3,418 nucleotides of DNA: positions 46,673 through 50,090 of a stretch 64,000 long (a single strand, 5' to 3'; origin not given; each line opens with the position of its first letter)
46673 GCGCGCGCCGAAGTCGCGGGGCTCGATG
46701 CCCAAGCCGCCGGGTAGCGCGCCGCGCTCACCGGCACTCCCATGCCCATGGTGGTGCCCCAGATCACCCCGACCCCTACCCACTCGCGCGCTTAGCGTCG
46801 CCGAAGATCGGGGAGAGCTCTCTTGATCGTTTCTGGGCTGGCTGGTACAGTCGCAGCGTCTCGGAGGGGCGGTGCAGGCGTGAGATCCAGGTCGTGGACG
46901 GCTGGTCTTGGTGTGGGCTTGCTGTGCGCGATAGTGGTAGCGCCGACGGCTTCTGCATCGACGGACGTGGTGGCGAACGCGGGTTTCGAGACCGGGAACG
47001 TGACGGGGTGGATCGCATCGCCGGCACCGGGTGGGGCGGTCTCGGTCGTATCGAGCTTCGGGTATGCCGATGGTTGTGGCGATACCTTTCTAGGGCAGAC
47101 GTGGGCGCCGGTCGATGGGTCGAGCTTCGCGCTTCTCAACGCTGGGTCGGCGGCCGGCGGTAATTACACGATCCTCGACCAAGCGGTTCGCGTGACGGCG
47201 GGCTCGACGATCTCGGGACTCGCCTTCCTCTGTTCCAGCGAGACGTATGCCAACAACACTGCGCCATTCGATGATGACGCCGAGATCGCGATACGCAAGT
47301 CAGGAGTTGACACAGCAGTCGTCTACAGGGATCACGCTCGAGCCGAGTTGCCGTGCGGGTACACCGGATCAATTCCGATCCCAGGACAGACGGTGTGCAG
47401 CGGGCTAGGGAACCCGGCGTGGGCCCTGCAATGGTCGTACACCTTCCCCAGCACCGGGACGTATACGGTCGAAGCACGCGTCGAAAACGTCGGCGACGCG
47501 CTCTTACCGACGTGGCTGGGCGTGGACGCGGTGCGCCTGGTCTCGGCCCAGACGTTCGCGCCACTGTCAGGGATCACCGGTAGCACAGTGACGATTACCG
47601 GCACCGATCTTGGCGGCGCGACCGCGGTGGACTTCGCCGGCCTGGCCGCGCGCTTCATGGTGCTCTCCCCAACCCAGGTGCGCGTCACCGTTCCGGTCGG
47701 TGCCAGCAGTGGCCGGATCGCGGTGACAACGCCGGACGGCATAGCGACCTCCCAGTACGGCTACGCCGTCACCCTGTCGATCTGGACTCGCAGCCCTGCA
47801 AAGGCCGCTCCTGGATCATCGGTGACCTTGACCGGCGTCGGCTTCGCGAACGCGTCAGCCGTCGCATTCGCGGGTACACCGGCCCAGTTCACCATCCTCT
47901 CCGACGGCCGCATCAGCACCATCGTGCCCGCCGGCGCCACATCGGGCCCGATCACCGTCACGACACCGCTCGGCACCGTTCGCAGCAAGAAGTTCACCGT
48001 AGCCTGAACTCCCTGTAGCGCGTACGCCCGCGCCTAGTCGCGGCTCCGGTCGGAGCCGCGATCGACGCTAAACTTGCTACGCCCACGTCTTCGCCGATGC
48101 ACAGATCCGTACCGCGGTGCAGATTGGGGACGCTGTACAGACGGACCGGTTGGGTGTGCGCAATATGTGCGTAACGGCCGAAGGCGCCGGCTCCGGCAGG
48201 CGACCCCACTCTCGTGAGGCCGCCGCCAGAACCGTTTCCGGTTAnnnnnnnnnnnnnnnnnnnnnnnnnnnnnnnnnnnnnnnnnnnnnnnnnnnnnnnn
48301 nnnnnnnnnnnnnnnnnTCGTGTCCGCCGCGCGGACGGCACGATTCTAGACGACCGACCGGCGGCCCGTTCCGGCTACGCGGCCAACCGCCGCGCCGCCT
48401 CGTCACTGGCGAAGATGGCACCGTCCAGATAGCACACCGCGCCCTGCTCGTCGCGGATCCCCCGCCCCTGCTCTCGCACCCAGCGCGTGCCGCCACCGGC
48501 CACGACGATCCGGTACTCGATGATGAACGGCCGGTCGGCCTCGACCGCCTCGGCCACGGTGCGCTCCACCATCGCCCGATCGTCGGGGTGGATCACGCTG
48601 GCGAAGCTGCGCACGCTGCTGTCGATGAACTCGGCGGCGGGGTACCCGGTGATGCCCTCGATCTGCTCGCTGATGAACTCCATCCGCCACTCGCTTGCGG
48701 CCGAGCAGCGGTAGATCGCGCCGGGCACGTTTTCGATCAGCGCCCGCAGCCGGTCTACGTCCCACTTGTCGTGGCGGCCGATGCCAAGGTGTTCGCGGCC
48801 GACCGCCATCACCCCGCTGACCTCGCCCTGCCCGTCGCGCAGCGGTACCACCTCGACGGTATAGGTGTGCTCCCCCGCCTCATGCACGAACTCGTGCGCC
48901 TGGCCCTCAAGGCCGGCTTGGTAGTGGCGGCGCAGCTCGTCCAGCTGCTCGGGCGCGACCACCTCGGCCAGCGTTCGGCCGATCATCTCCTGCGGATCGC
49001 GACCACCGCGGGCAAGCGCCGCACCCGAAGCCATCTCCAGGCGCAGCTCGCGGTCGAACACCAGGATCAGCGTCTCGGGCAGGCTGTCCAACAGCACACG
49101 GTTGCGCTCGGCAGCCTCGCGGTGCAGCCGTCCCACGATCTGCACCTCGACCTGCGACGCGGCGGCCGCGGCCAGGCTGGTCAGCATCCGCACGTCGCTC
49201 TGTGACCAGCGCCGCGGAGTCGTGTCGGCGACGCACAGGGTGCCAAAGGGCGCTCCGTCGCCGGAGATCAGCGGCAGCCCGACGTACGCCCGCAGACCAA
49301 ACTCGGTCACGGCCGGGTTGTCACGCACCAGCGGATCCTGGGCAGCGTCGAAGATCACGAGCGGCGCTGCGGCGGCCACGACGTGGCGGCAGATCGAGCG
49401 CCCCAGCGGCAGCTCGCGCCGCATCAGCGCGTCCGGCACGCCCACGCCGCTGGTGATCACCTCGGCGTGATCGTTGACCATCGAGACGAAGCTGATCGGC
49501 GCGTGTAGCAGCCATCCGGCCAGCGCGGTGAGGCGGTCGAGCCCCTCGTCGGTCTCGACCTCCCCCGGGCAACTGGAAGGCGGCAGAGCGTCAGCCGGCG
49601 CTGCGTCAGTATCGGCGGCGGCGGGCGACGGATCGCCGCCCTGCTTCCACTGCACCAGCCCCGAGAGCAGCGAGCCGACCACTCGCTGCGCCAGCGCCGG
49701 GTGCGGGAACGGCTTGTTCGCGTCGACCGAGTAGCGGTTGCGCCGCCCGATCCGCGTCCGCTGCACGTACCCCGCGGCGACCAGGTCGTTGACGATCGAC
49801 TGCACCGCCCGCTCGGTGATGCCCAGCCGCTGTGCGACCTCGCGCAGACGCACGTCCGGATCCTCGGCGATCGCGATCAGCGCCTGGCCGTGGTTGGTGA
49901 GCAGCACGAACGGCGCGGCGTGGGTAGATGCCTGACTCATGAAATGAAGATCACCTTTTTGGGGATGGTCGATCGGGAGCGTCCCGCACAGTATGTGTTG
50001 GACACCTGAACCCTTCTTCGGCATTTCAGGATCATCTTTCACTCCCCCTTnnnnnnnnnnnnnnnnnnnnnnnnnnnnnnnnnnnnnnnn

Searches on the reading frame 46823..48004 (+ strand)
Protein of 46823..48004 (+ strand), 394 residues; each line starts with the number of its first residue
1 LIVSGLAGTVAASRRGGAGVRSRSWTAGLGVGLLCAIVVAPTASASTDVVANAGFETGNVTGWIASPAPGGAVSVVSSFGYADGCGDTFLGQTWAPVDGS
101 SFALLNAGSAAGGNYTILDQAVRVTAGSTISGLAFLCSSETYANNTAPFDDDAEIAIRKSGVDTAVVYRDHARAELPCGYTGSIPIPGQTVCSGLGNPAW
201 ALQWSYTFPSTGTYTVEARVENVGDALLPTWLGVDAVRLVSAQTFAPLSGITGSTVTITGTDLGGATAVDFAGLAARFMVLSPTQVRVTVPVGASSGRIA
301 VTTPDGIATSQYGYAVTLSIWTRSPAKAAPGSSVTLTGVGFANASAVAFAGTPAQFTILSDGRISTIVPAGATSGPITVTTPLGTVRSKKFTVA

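Call 7: search_protein_families(library=pfam, max_evalue=1, proteins=[window:46823-48004:+])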
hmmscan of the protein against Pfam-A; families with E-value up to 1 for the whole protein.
window:46823-48004:+ (394 aa): 2 families
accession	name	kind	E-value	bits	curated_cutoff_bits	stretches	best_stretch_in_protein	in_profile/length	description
PF01833.30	TIG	-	1.3e-11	44.7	20.9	2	246-310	7-78/84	IPT/TIG domain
PF00801.26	PKD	-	0.0022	18.4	23.5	1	203-222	48-67/80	PKD domain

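Call 8: search_protein_families(library=ncbifam, max_evalue=1, proteins=[window:46823-48004:+])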
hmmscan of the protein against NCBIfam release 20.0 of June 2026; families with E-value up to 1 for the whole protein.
window:46823-48004:+ (394 aa): 5 families
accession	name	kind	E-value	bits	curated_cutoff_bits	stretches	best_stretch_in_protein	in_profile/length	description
NF058597.1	CoaZ_rpt_PGGG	domain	2.1e-10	40.5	30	2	323-392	8-87/88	choice-of-anchor Z repeating domain-containing protein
NF047769.1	LIC10067_lipo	equivalog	1.3e-09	37.6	200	2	251-313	57-122/239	LIC10067 family putative lipoprotein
TIGR03437.1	Soli_cterm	paralog_domain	1.6e-08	34.6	29.05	2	240-311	2-88/225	Solibacter uncharacterized C-terminal domain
NF033675.1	NTTRR-F1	subfamily_domain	0.067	13.3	70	1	47-66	3-22/155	NTTRR-F1 domain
NF058592.1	GxPGS_dom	subfamily_domain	0.27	11.3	45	0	327-347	7-27/65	PGS family Ig-like domain-containing protein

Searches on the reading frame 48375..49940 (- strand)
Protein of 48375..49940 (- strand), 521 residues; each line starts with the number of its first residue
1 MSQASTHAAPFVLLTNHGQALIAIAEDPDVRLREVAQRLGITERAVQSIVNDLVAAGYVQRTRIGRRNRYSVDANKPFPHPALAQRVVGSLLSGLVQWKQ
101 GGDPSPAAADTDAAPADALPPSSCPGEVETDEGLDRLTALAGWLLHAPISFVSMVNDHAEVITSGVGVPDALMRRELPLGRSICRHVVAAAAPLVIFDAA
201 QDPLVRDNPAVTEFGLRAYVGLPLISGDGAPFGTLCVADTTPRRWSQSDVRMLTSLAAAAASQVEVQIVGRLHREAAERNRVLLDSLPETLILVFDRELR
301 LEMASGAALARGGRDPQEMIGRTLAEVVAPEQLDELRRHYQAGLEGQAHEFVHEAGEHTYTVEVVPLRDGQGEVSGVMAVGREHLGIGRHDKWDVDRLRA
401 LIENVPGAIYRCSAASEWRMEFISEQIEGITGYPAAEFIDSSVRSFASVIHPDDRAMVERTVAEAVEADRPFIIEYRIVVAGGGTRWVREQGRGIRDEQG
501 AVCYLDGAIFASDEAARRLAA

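Call 7: search_protein_families(library=pfam, max_evalue=1, proteins=[window:48375-49940:-])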
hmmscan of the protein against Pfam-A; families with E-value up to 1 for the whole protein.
window:48375-49940:- (521 aa): 31 families (the best 25 are shown)
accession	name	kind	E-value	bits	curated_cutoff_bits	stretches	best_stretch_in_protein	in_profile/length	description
PF08447.18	PAS_3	-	2.7e-25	88.9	25.6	2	422-508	3-88/89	PAS fold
PF08448.16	PAS_4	-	1.7e-21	76.9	23.1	2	284-383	1-104/110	PAS fold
PF01590.32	GAF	-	3.7e-17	63.6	22.4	1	131-263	3-132/133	GAF domain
PF13185.12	GAF_2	-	2.3e-15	57.5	28.6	1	139-262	13-133/136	GAF domain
PF00989.32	PAS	-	3.2e-11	43.7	22.6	2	280-382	3-111/113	PAS fold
PF12802.13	MarR_2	-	1.5e-08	35.1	27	1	16-63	6-54/61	MarR family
PF13426.13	PAS_9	-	3.6e-08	34.1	27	2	420-504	13-93/103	PAS domain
PF13492.12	GAF_3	-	4.6e-07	30.7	27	1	206-265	70-128/129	GAF domain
PF13412.12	HTH_24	-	2.9e-06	27.2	21.9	1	20-60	8-48/48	Winged helix-turn-helix DNA-binding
PF13188.13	PAS_8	-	1.1e-05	25.6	21.8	2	397-458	2-57/65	PAS domain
PF13596.12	PAS_10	-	6.7e-05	23.9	22.1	1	317-379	36-100/106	PAS domain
PF01978.25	TrmB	-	0.0002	21.6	25.6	1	20-71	13-63/68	Sugar-specific transcriptional regulator TrmB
PF09339.16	HTH_IclR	-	0.00036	20.7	22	1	21-61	9-50/52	IclR helix-turn-helix domain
PF24034.1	DUF7343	-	0.0033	17.7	27.6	1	33-68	22-57/62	Domain of unknown function (DUF7343)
PF13551.12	HTH_29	-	0.0089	16.5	28.1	1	19-69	3-57/64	Winged helix-turn helix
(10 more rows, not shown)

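Call 8: search_protein_families(library=ncbifam, max_evalue=1, proteins=[window:48375-49940:-])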
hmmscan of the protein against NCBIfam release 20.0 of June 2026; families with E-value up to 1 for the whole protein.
window:48375-49940:- (521 aa): 18 families
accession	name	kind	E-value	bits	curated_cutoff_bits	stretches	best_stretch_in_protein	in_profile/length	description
NF053781.1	cdiGMPphdstlr2612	equivalog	2.5e-15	55.2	1600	2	396-504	456-565/1268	Tlr1612 family c-di-GMP phosphodiesterase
TIGR00229.1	sensory_box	domain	6.8e-15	55.3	22.9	2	396-502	5-106/126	PAS domain S-box protein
NF052573.1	HisKinEspAMyxo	equivalog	5.7e-11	41.2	1400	2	423-518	155-247/755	serine histidine kinase EspA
NF041777.1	sens_FixL_Rhizob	equivalog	3.9e-10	39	850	1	424-514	22-110/485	sensor protein FixL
NF007298.0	PRK09776.1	equivalog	3.2e-09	35.3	1135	1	440-506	469-534/1111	diguanylate cyclase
TIGR01817.1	nifA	equivalog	2.1e-05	23.5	528.85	1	171-268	63-160/534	nif-specific transcriptional activator NifA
TIGR02277.1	PaaX_trns_reg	equivalog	0.0015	18.2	264.55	1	32-72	23-63/279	phenylacetic acid degradation operon negative regulatory protein PaaX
NF008283.0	PRK11061.1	equivalog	0.0019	16.5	583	1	179-264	70-154/748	phosphoenolpyruvate--protein phosphotransferase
NF041880.1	EPS_EpsF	equivalog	0.0053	15.3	900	1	446-503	190-248/492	response regulator EpsF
NF053777.1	Saro0803TransReg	equivalog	0.023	14.4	200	1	20-66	42-88/140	Saro_0803 family transcriptional regulator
NF050133.1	TransRegFabT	equivalog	0.024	14.9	200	1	23-66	37-80/138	fatty acid biosynthesis transcriptional regulator FabT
TIGR02040.1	PpsR-CrtJ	equivalog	0.036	13.1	275.4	1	273-365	128-221/442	transcriptional regulator PpsR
NF046044.1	PnpS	equivalog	0.085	11.8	400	1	269-380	46-156/390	two-component system histidine kinase PnpS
NF040939.2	trans_reg_lrs14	equivalog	0.11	12.6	90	1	21-65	27-72/103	Lrs14 family HTH-type transcriptional regulator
TIGR04176.1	MarR_EPS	equivalog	0.12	12.5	88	1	19-61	8-50/105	MarR family EPS-associated transcriptional regulator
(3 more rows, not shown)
